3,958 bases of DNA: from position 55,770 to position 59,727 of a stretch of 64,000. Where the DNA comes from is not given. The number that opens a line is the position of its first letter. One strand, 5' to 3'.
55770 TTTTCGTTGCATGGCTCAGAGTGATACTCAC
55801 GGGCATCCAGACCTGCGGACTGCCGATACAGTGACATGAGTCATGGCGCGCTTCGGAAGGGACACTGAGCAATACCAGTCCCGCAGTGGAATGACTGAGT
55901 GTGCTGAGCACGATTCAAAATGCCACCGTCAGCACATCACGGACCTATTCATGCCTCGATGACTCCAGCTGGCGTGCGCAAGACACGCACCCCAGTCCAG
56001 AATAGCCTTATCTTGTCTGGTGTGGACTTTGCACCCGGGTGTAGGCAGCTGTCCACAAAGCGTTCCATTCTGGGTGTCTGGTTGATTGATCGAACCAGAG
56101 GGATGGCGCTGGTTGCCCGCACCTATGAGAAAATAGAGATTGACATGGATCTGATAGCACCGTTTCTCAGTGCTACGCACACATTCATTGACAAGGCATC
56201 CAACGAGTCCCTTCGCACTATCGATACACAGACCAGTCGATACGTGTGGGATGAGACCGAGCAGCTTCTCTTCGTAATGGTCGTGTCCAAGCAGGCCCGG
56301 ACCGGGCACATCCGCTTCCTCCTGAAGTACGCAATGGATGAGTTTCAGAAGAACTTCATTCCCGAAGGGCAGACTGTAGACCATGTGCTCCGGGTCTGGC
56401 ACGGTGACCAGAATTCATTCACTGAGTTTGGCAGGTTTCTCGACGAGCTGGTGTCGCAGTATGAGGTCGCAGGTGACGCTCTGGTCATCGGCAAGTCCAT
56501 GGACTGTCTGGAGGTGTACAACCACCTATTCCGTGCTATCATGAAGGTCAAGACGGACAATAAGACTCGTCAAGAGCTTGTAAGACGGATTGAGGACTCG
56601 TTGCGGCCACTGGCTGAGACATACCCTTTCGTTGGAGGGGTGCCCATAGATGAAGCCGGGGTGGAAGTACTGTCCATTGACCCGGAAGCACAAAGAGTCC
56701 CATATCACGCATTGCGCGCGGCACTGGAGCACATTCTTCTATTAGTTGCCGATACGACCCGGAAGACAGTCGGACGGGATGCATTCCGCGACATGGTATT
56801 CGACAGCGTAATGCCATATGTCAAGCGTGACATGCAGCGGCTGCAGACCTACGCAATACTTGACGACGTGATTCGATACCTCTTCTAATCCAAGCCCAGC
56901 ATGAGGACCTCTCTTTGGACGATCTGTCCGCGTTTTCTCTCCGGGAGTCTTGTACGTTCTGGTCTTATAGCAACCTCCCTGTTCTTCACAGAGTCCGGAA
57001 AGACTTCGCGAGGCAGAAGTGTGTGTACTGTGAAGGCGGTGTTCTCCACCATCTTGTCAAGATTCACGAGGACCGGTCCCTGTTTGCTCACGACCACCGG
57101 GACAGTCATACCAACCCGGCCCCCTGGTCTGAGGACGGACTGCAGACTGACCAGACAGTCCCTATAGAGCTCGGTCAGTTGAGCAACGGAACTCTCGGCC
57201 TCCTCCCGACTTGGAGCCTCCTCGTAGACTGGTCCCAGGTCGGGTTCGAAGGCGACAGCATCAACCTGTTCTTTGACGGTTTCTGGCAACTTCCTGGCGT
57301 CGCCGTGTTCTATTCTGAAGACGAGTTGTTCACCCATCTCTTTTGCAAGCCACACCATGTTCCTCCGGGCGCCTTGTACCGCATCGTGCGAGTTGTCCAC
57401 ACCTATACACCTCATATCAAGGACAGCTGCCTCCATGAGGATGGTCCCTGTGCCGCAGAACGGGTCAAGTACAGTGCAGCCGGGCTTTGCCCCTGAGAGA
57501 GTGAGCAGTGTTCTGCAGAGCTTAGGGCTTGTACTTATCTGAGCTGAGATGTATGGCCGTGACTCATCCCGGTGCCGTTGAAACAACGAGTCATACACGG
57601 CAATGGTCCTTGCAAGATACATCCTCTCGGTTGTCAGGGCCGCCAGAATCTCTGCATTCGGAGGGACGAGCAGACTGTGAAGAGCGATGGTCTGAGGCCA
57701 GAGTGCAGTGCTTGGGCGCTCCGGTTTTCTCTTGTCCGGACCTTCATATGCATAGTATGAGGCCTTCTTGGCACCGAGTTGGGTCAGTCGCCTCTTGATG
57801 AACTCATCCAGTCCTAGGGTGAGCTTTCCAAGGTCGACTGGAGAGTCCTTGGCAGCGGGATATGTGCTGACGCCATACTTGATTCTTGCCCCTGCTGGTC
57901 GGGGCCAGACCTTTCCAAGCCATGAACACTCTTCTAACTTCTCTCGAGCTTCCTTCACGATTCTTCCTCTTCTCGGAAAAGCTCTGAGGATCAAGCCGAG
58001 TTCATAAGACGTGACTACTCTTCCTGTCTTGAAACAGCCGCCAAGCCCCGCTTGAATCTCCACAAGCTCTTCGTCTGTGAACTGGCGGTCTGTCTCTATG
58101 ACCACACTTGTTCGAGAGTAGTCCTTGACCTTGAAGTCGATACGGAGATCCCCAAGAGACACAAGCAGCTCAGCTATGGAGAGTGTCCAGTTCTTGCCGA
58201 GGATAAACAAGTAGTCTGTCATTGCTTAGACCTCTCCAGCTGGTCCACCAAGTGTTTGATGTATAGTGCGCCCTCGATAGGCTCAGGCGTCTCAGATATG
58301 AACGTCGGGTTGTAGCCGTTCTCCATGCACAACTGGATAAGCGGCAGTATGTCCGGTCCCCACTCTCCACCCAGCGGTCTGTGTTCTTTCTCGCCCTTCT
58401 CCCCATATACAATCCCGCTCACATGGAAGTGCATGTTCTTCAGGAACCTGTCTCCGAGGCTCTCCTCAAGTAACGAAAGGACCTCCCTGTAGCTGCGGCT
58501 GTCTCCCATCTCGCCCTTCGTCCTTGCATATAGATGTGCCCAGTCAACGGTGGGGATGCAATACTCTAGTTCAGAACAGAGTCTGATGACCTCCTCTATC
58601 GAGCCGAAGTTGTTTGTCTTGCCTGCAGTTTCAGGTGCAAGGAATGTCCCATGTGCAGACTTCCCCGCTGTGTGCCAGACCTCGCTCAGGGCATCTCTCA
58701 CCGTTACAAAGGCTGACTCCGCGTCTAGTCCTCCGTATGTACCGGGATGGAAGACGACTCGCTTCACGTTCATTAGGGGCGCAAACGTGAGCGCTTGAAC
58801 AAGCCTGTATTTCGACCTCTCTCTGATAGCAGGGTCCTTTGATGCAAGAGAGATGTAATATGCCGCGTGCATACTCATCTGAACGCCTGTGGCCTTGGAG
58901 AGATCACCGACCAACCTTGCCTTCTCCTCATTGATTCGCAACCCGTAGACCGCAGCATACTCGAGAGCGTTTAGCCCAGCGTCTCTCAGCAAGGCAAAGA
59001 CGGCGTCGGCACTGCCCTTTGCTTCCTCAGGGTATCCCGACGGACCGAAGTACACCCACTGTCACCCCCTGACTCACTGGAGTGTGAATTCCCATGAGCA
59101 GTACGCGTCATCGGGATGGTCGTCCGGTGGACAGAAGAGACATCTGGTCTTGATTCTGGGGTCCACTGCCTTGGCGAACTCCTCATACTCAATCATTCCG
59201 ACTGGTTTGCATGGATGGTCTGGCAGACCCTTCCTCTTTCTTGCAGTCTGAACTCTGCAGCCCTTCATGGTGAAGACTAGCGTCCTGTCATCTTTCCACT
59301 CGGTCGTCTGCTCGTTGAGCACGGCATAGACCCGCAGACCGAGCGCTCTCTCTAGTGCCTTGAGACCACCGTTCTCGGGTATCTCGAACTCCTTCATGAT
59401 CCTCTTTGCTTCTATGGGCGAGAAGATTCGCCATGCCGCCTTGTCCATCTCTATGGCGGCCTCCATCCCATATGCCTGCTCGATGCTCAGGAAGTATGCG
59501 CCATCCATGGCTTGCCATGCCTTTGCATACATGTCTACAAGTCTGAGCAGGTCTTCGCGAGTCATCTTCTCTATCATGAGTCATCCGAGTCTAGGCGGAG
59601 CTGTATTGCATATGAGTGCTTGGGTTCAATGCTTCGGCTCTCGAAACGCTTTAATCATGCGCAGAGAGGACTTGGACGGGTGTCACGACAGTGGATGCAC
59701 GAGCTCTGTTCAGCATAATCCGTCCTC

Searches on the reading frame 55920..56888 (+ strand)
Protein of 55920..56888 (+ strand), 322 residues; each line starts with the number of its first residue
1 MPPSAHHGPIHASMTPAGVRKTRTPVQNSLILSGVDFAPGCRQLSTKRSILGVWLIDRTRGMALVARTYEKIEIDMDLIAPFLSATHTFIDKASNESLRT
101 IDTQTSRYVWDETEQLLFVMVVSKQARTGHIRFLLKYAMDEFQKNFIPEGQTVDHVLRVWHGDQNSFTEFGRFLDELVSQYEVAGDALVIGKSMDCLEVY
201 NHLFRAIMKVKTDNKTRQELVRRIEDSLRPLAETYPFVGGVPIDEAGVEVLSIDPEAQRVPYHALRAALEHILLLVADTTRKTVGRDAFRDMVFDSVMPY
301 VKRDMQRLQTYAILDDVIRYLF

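Call 35: search_protein_families(library=pfam, proteins=[window:55920-56888:+], max_evalue=0.001)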
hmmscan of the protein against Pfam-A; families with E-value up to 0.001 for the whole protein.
window:55920-56888:+ (322 aa): 1 family
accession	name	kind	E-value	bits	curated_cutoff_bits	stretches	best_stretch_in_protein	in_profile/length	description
PF19036.6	Fuz_longin_1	-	0.00041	21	26.1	1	83-138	32-86/125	First Longin domain of FUZ, MON1 and HPS1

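Call 56: search_protein_families(library=pfam, proteins=[window:55920-56888:+], max_evalue=0.01)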
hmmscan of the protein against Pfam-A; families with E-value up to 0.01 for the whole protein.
window:55920-56888:+ (322 aa): 1 family
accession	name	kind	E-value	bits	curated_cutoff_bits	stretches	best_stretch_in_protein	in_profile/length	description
PF19036.6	Fuz_longin_1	-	0.00041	21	26.1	1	83-138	32-86/125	First Longin domain of FUZ, MON1 and HPS1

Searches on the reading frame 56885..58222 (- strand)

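Call 35: search_protein_families(library=pfam, proteins=[window:56885-58222:-], max_evalue=0.001)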
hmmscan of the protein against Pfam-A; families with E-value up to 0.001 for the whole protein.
window:56885-58222:- (445 aa): 5 families
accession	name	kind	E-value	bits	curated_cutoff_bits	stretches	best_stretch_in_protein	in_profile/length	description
PF01170.24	UPF0020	-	2.9e-17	63.5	22.3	1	232-371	13-163/197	RMKL-like, methyltransferase domain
PF13847.12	Methyltransf_31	-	1.8e-12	47.6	27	1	246-396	2-126/145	Methyltransferase domain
PF01555.25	N6_N4_Mtase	-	9.2e-08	32.7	26.7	1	212-284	147-218/221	DNA methylase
PF13649.12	Methyltransf_25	-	9.1e-06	26.7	27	1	251-324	1-69/97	Methyltransferase domain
PF03602.21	Cons_hypoth95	-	7.2e-05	23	24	1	247-327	41-121/182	Conserved hypothetical protein 95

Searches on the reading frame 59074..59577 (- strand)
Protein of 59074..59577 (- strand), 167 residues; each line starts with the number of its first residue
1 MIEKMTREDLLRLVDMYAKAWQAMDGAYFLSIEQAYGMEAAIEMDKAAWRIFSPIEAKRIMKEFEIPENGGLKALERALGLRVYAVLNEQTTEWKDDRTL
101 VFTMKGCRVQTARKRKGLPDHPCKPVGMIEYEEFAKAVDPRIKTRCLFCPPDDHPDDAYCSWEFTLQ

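Call 35: search_protein_families(library=pfam, proteins=[window:59074-59577:-], max_evalue=0.001)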
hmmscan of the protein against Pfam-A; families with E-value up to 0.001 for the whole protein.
window:59074-59577:- (167 aa): 1 family
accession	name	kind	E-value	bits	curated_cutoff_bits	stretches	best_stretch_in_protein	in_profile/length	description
PF19620.4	DUF6125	-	1.4e-69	233.8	27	1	5-166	3-164/164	Family of unknown function (DUF6125)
